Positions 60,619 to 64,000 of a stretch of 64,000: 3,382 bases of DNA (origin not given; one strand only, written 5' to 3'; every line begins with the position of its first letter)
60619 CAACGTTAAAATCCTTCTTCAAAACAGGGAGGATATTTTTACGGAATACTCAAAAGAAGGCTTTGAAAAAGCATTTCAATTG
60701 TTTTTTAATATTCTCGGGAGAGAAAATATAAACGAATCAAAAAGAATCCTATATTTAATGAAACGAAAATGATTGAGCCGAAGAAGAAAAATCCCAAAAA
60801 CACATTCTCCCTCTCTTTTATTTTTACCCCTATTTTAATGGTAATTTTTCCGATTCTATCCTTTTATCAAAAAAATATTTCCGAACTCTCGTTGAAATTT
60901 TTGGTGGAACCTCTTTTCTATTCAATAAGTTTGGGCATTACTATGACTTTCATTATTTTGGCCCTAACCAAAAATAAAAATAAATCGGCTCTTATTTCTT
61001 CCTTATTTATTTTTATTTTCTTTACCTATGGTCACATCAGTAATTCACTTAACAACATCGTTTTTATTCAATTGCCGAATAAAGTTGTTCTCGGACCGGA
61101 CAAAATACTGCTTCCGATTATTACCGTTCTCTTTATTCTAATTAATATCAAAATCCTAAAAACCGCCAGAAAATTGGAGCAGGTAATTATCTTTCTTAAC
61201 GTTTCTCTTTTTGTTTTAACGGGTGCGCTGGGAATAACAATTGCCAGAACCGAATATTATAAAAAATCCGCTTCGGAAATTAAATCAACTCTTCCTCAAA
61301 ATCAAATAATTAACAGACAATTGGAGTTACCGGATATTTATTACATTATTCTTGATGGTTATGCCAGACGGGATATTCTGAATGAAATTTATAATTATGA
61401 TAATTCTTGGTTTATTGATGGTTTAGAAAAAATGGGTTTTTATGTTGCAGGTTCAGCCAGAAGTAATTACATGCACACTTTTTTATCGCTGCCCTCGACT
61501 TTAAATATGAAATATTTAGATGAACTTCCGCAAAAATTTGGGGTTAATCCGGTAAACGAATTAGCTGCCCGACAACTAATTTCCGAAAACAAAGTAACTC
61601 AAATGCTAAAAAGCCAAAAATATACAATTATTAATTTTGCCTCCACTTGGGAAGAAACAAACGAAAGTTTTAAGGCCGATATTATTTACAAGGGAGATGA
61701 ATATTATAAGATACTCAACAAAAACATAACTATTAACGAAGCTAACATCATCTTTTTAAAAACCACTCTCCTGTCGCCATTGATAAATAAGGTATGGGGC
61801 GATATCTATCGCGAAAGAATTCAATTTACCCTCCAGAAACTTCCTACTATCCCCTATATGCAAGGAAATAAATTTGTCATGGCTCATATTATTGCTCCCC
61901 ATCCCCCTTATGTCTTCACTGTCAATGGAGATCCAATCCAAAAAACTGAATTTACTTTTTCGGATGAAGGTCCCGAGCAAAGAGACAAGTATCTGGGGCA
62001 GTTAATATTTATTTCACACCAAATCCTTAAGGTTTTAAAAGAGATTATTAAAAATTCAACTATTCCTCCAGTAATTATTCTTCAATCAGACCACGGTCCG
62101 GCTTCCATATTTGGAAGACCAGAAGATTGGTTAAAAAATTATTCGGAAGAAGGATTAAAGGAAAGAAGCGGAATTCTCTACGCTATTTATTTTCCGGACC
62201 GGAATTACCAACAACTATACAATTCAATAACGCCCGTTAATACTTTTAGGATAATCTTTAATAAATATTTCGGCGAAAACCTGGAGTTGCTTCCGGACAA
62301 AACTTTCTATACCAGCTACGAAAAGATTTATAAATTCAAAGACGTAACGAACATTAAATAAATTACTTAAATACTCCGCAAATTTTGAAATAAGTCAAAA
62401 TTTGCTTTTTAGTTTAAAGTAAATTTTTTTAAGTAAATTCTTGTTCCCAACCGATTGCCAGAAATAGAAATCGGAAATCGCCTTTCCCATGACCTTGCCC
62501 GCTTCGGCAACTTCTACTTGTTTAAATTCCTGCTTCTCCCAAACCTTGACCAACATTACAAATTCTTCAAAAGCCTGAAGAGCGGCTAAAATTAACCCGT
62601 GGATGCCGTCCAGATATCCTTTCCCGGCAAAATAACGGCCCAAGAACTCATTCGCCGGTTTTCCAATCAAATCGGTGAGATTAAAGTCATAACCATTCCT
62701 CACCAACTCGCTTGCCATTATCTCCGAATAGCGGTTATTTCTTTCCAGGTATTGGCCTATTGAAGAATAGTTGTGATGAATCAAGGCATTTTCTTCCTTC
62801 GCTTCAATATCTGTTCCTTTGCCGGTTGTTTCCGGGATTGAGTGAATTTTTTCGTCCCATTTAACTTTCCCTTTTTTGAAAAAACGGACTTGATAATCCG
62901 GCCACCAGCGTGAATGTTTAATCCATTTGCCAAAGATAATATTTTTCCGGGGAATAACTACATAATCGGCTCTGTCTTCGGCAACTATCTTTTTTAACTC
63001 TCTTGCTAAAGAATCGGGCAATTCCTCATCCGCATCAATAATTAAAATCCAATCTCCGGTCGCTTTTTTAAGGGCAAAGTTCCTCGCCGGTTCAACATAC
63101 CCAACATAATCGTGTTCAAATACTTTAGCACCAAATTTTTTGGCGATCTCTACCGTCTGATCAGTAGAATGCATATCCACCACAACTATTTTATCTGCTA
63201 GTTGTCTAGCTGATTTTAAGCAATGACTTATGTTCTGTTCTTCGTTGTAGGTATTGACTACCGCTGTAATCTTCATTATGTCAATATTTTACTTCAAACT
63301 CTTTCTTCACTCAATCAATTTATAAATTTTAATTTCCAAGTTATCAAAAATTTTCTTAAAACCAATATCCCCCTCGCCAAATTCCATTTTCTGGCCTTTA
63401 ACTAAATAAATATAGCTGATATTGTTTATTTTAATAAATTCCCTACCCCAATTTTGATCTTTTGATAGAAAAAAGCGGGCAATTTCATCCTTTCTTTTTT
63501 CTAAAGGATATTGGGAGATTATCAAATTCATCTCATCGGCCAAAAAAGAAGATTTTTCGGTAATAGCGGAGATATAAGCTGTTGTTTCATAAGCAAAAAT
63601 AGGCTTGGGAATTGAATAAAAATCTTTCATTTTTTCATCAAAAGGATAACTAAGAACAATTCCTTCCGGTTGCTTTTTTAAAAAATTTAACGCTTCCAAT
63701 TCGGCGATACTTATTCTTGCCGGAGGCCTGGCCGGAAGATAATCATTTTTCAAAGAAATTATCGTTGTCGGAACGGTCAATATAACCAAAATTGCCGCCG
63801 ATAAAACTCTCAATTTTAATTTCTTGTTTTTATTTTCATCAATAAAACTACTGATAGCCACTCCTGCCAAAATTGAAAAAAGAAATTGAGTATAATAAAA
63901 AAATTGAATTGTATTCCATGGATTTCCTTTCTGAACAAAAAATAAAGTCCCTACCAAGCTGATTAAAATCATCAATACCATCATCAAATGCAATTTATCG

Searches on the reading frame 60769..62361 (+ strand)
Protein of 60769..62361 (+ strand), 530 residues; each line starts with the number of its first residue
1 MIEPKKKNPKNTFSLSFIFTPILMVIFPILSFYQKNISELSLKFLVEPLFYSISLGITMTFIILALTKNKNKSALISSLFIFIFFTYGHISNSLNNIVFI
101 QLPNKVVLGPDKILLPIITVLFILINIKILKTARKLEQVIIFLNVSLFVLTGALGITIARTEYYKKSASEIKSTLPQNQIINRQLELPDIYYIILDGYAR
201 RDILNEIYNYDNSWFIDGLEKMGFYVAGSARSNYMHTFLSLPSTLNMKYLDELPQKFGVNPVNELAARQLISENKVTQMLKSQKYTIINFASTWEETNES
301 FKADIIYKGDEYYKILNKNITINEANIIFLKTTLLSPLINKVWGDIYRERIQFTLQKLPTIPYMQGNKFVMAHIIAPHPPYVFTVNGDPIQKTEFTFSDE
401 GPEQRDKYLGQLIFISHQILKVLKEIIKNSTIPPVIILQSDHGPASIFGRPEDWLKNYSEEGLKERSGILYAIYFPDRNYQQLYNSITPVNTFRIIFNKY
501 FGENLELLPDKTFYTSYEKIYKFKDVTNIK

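Call 10: search_protein_families(library=pfam, proteins=[window:60769-62361:+], max_evalue=0.001)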
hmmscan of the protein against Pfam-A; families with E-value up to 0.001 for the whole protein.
window:60769-62361:+ (530 aa): 0 families

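Call 64: search_protein_families(library=pfam, proteins=[window:60769-62361:+], max_evalue=1)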
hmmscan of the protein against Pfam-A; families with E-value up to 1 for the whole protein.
window:60769-62361:+ (530 aa): 1 family
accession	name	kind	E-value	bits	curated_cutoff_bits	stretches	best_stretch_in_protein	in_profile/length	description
PF13073.11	DUF3937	-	0.2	12.3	22.5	1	140-177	7-44/72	Protein of unknown function (DUF3937)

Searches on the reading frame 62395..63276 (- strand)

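Call 36: search_protein_families(library=ncbifam, proteins=[window:62395-63276:-], max_evalue=0.00001)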
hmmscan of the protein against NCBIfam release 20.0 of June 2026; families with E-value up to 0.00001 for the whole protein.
window:62395-63276:- (293 aa): 9 families
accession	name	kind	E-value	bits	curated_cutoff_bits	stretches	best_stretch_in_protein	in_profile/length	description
TIGR04195.1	S_glycosyl_SunS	equivalog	4.5e-14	52.1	350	1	3-178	59-232/421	SunS family peptide S-glycosyltransferase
TIGR04283.1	glyco_like_mftF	equivalog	4.7e-14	52.5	182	1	4-103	2-102/221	TIGR04283 family arsenosugar biosynthesis glycosyltransferase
TIGR04182.1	glyco_TIGR04182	equivalog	8.9e-11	41.7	325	1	3-108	2-107/293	S-layer glycoprotein N-glycosyltransferase AglJ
NF007482.0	PRK10073.1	equivalog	8e-10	38.2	423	1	2-105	7-117/334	glycosyltransferase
NF041391.1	DPhHxTase_Halo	equivalog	7.5e-09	34.9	375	1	8-97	2-92/213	dolichyl-phosphate hexose transferase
NF010496.0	PRK13915.1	equivalog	1.4e-08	34.2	262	1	2-83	32-126/307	glucosyl-3-phosphoglycerate synthase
NF058614.1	PPMAGASynPpgS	equivalog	2.5e-06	27.1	370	1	5-56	4-55/226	polyprenyl-phospho-N-acetylgalactosaminyl synthase PpgS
NF041875.1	EPS_EpsD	equivalog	7.5e-06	25.6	370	0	5-108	3-113/325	exopolysaccharide biosynthesis glycosyltransferase EpsD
NF038302.1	EPS_HpsE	equivalog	8.7e-06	24.9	300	0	2-84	2-97/307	hormogonium polysaccharide biosynthesis glycosyltransferase HpsE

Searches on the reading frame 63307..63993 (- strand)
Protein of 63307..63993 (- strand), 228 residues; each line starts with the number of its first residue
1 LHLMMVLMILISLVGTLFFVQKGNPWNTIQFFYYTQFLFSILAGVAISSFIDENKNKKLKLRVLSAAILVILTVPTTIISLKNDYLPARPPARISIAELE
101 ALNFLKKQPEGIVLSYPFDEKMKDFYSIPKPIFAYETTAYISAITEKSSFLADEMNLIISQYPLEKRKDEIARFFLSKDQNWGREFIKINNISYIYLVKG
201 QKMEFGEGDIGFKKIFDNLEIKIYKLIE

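Call 64: search_protein_families(library=pfam, proteins=[window:63307-63993:-], max_evalue=1)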
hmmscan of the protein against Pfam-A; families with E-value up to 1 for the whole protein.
window:63307-63993:- (228 aa): 3 families
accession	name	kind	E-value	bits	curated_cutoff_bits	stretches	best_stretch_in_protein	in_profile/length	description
PF01757.29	Acyl_transf_3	-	0.00011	21.8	31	1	4-83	155-233/326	Acyltransferase domain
PF08592.16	Anthrone_oxy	-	0.13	12.9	27.3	1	36-80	9-57/106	Anthrone oxygenase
PF06979.18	TMEM70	-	0.15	12.5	22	1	20-79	8-71/157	TMEM70/TMEM186/TMEM223 protein family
